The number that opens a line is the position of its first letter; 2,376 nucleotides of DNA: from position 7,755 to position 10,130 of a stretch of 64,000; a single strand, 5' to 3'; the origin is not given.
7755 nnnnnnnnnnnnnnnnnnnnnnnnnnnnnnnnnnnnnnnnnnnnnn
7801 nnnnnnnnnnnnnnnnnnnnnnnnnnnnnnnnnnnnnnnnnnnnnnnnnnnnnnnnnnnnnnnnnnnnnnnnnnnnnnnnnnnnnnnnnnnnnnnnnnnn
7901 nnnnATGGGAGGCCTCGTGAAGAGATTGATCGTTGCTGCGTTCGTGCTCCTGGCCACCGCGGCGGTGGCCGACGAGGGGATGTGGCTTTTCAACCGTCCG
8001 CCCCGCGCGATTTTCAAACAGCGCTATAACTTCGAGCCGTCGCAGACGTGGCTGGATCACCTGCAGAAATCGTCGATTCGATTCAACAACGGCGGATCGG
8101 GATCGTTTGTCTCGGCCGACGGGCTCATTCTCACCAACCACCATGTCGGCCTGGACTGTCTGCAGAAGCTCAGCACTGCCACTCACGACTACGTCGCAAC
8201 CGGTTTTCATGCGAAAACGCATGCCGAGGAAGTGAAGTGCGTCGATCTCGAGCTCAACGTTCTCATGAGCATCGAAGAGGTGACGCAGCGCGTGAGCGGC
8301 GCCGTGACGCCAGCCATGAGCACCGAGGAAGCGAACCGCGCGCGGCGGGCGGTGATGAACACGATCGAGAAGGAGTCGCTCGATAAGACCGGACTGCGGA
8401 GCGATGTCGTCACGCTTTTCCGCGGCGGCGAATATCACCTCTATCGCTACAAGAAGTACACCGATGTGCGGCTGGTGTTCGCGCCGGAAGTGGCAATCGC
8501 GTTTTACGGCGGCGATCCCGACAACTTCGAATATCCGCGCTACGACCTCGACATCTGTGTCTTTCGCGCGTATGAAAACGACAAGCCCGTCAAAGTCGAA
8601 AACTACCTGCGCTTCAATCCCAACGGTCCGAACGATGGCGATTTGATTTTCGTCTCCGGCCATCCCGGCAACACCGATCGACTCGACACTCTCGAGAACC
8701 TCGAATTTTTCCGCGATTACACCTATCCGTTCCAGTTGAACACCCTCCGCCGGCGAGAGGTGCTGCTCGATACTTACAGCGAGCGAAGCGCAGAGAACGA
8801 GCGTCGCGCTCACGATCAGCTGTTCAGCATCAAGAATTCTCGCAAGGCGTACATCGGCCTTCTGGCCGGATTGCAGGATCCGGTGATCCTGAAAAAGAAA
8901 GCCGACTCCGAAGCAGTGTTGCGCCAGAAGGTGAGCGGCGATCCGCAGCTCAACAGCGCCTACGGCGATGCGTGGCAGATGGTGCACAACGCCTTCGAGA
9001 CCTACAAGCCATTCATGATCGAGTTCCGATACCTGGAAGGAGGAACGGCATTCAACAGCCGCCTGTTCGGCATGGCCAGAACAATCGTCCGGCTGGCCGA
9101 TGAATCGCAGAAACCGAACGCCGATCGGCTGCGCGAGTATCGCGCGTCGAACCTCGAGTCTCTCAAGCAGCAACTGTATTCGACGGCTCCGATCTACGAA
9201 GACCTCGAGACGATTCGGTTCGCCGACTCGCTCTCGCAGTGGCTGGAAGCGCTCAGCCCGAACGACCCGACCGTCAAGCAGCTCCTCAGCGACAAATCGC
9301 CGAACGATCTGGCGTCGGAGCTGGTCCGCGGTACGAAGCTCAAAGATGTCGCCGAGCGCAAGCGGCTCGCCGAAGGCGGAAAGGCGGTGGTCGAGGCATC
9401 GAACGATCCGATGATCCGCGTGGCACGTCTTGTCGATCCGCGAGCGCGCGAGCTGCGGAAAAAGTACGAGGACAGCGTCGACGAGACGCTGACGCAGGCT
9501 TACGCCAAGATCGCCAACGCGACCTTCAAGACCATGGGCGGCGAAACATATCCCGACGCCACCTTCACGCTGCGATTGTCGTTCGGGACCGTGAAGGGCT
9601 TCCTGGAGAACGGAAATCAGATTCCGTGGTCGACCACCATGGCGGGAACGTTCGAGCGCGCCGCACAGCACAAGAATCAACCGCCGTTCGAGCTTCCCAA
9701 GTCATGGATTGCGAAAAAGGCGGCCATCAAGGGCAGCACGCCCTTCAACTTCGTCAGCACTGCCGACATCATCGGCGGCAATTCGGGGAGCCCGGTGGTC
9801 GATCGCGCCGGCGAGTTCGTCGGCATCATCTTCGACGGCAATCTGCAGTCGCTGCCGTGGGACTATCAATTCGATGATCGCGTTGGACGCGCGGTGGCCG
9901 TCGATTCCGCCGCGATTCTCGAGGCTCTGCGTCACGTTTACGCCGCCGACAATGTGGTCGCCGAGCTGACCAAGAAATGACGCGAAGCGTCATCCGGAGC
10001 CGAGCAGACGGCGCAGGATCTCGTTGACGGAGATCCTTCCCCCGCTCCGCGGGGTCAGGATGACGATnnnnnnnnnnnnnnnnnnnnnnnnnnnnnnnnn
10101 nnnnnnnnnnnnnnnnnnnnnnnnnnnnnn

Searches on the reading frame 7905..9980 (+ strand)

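Call 83: search_protein_families(library=pfam, proteins=[window:7905-9980:+], max_evalue=0.00001)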
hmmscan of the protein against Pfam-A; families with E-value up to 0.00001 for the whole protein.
window:7905-9980:+ (691 aa): 2 families
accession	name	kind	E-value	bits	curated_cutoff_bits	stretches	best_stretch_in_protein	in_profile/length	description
PF10459.15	Peptidase_S46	-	3.1e-213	710.8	22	1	22-689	1-697/698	Peptidase S46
PF13365.12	Trypsin_2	-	7.1e-11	43.5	27.6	0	617-641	120-144/144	Trypsin-like peptidase domain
